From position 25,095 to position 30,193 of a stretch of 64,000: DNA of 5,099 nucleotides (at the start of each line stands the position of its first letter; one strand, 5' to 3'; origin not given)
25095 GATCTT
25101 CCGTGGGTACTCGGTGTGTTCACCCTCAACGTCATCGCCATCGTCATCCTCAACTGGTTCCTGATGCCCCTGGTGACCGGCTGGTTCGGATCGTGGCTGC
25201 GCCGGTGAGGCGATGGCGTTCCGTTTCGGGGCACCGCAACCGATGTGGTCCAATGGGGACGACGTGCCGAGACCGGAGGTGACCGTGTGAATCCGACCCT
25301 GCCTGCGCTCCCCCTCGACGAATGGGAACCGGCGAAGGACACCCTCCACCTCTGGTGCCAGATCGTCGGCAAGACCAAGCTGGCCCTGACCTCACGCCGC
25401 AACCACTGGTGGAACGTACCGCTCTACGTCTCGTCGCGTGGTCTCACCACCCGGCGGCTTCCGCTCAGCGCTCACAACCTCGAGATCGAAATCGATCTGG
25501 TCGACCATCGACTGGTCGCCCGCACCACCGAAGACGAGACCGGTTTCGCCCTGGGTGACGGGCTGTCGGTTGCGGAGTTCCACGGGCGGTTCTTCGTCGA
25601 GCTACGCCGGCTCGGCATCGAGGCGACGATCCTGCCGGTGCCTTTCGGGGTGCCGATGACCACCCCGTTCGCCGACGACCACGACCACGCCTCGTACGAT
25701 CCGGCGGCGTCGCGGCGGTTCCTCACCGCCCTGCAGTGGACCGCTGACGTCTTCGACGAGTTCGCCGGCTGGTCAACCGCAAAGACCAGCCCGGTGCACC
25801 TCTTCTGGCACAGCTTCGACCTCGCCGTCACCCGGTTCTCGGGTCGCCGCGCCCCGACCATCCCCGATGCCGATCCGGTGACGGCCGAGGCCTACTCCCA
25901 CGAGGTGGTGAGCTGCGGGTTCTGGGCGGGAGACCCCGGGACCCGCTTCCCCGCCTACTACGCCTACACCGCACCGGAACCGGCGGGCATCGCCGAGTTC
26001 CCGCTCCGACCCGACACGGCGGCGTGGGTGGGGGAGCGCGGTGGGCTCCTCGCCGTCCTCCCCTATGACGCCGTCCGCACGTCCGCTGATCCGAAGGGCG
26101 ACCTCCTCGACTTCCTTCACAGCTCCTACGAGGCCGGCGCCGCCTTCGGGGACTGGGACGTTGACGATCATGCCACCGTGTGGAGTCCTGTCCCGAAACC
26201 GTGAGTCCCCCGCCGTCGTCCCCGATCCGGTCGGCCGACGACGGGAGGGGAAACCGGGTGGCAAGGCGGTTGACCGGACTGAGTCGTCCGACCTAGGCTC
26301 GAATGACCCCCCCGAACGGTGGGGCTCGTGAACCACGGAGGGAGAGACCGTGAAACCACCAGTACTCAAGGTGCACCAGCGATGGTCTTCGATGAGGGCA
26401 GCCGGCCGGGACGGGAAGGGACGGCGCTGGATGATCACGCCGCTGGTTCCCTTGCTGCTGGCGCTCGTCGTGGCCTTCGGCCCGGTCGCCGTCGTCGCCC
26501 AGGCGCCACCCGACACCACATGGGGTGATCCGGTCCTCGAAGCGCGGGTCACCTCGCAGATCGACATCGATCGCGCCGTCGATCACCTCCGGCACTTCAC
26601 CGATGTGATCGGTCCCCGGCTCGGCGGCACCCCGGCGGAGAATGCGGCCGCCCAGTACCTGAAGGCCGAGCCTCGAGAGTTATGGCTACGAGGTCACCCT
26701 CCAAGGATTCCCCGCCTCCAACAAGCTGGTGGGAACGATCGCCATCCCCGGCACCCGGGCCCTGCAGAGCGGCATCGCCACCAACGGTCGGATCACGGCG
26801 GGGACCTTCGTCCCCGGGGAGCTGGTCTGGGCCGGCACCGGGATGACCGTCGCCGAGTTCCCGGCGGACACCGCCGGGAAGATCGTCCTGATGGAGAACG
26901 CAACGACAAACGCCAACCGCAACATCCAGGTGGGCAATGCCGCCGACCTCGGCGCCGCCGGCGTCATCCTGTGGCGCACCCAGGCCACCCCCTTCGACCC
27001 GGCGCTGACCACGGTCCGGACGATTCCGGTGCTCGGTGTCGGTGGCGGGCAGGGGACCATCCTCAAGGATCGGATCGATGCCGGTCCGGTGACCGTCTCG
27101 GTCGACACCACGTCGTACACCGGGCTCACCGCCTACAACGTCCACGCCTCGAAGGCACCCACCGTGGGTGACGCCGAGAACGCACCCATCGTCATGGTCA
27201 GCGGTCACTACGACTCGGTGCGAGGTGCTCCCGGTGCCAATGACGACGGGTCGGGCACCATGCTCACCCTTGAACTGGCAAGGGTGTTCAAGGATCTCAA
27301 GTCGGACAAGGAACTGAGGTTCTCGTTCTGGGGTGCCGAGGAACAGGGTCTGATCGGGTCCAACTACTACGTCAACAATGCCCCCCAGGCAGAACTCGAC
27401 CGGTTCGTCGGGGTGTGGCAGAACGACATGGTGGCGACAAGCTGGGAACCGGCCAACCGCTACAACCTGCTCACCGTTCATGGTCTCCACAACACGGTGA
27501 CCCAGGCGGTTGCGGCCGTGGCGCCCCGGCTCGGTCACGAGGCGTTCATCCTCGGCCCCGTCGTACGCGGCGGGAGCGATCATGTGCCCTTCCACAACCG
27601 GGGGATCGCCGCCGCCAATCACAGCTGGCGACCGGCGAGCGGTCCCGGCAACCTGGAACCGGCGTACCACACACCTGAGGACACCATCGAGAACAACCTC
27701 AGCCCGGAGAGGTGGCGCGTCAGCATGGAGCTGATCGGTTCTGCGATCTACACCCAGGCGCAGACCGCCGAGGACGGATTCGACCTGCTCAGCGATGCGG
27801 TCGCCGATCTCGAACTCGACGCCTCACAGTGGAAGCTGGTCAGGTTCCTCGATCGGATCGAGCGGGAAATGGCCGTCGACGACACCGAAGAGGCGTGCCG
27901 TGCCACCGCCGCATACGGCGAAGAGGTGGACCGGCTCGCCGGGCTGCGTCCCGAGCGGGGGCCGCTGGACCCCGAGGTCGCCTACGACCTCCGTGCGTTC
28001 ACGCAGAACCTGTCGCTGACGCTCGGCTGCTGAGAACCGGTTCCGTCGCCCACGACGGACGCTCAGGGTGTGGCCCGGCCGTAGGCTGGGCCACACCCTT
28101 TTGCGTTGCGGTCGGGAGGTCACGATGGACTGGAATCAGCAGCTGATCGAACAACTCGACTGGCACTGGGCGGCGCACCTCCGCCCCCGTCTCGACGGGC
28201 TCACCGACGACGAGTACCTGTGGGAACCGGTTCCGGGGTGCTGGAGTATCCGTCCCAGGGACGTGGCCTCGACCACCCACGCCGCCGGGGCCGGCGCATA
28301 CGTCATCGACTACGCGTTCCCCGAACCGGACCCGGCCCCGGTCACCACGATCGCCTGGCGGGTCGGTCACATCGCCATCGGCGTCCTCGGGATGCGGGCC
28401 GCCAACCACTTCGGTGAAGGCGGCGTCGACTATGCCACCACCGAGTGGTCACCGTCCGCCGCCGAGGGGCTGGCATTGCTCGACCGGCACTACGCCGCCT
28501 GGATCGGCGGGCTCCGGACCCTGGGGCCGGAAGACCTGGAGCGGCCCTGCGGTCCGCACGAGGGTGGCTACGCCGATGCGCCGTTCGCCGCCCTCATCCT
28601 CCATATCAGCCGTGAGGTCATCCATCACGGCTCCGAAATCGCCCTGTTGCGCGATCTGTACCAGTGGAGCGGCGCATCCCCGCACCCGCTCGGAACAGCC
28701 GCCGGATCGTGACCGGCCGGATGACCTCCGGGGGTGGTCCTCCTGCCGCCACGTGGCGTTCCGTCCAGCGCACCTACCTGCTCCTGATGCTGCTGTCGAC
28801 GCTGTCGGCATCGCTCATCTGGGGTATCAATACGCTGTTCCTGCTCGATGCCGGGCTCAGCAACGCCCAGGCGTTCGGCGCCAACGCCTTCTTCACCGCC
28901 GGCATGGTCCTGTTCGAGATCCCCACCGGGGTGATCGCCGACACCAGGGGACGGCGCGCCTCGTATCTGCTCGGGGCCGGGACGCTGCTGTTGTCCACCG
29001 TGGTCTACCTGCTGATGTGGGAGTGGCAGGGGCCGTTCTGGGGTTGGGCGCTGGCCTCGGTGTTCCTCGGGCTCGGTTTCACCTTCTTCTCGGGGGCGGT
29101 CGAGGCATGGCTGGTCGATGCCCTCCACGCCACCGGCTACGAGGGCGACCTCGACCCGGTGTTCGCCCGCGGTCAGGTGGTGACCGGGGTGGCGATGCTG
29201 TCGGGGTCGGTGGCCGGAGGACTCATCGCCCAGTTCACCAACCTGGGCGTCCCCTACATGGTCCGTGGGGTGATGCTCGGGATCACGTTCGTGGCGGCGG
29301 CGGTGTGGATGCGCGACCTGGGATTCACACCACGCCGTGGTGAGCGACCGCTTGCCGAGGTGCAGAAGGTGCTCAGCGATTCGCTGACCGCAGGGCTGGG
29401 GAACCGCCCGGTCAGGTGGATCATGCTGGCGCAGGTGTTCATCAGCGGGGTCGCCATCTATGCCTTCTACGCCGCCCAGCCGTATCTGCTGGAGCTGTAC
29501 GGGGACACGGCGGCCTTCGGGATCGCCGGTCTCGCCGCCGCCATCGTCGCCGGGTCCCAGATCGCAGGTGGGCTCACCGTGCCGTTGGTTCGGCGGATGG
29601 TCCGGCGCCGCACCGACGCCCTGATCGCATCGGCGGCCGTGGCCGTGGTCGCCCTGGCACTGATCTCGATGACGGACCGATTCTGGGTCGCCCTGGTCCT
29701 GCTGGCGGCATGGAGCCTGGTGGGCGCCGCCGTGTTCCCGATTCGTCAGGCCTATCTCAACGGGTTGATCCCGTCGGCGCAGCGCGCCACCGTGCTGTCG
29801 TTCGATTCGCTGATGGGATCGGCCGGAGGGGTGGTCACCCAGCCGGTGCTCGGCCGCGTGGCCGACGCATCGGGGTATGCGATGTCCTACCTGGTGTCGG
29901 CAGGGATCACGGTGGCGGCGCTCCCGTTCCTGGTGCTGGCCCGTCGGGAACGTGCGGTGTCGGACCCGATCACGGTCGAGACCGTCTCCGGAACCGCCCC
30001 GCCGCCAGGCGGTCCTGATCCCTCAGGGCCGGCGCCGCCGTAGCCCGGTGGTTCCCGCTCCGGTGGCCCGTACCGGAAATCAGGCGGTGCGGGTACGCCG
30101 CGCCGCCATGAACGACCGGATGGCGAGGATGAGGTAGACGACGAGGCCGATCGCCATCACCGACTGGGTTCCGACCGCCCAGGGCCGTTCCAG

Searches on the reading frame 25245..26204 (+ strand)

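Call 84: search_protein_families(library=pfam, proteins=[window:25245-26204:+], max_evalue=0.01)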
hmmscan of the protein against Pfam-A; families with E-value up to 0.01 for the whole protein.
window:25245-26204:+ (319 aa): 1 family
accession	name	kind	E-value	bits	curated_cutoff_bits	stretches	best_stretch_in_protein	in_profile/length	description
PF19459.4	DUF5996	-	8.7e-110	366.9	25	1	19-308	1-293/296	Family of unknown function (DUF5996)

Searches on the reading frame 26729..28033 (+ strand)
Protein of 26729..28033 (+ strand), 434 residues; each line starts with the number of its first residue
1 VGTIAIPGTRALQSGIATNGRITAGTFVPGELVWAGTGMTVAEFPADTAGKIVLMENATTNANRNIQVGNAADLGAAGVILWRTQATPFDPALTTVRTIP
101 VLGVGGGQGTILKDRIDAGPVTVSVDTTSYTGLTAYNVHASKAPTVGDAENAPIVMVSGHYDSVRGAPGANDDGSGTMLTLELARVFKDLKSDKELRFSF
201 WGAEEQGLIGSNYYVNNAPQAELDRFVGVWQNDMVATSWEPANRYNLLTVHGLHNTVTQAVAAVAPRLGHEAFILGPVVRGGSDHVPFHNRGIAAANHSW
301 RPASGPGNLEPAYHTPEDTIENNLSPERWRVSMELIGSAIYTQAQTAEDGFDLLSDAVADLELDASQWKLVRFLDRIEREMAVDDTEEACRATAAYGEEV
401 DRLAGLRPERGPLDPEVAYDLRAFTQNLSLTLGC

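Call 12: search_protein_families(library=pfam, proteins=[window:26729-28033:+], max_evalue=0.001)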
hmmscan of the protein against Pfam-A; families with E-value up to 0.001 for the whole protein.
window:26729-28033:+ (434 aa): 3 families
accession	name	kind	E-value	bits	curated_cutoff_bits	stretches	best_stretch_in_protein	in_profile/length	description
PF04389.22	Peptidase_M28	-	5.1e-36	124.6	21.3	1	147-332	8-185/193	Peptidase family M28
PF02225.27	PA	-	6.1e-08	33.1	23.9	1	30-111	3-94/95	PA domain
PF01546.33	Peptidase_M20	-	1e-05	26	24.6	1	166-293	26-168/206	Peptidase family M20/M25/M40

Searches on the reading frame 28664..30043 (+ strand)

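Call 12: search_protein_families(library=pfam, proteins=[window:28664-30043:+], max_evalue=0.001)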
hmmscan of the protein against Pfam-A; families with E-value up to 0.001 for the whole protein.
window:28664-30043:+ (459 aa): 1 family
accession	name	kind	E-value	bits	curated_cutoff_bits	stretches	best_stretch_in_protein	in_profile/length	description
PF07690.21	MFS_1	-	1.6e-23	83.6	33.4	2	39-352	2-306/347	Major Facilitator Superfamily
